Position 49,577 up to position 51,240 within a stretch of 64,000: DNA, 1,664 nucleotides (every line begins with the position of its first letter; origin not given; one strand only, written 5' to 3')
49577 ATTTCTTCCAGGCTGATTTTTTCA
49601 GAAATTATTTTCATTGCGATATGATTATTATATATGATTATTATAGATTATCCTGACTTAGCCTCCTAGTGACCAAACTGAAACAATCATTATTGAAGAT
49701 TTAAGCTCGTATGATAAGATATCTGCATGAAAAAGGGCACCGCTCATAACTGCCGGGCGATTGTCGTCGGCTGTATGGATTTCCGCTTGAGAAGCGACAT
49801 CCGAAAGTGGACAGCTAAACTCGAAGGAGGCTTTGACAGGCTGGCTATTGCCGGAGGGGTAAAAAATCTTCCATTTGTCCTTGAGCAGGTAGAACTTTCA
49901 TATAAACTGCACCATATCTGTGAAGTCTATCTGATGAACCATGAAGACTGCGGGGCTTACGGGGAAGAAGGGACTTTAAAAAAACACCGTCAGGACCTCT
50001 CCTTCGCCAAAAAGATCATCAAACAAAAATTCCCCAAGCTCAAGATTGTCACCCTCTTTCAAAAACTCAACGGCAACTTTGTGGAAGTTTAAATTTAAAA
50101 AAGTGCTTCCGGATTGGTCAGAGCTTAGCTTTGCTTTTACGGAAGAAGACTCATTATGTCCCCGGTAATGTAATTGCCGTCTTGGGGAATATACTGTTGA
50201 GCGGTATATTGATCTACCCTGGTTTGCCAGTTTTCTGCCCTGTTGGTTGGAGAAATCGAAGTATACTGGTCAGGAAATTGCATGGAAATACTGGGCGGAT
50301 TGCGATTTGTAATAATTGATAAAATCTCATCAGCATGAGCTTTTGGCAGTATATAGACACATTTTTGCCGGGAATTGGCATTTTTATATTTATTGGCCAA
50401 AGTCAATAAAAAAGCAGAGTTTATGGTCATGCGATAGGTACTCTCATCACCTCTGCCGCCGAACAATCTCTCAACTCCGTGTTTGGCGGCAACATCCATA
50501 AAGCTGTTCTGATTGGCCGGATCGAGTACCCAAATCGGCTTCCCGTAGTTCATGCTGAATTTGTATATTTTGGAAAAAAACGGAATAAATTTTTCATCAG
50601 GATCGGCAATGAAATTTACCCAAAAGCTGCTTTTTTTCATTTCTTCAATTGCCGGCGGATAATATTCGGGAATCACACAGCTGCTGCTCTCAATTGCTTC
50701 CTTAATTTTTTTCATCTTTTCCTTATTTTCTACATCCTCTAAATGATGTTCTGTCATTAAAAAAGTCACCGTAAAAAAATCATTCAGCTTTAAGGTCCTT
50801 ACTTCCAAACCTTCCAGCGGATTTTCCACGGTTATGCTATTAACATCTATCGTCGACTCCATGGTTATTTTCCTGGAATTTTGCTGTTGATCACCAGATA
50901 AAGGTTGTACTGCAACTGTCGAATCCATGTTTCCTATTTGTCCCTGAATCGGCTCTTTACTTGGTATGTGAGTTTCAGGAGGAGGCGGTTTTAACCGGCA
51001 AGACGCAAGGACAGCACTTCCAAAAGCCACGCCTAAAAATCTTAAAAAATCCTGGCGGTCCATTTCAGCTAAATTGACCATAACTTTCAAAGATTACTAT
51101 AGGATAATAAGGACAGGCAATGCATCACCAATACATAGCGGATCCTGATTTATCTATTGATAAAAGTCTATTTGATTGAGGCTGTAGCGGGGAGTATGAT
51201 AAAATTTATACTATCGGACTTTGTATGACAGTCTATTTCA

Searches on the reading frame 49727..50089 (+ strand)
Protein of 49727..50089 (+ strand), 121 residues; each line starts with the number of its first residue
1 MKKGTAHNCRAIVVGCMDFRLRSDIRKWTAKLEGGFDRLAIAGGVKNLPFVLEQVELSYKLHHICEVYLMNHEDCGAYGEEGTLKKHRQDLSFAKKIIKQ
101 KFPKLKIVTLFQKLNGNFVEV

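Call 4: search_protein_families(library=pfam, proteins=[window:49727-50089:+], max_evalue=1)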
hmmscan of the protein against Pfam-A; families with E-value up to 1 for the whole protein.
window:49727-50089:+ (121 aa): 2 families
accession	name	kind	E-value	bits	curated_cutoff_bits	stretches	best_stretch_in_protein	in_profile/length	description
PF20393.3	Pro_CA_2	-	2.4e-11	44.3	30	1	8-118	3-121/125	Putative carbonic anhydrase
PF00484.24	Pro_CA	-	0.025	15.3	25.7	1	12-102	2-92/156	Carbonic anhydrase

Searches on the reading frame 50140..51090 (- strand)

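Call 4: search_protein_families(library=pfam, proteins=[window:50140-51090:-], max_evalue=1)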
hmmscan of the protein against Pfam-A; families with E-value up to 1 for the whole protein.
window:50140-51090:- (317 aa): 1 family
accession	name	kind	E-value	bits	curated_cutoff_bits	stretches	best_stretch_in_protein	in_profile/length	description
PF09545.15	RE_AccI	-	0.033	13.6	22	1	91-181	189-276/366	AccI restriction endonuclease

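Call 5: search_protein_families(library=ncbifam, proteins=[window:50140-51090:-], max_evalue=1)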
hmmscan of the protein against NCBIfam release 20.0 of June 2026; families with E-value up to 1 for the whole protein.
window:50140-51090:- (317 aa): 0 families

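Call 6: search_protein_families(library=padloc, proteins=[window:50140-51090:-], max_evalue=1)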
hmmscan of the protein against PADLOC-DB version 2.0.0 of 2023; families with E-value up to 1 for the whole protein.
window:50140-51090:- (317 aa): 0 families
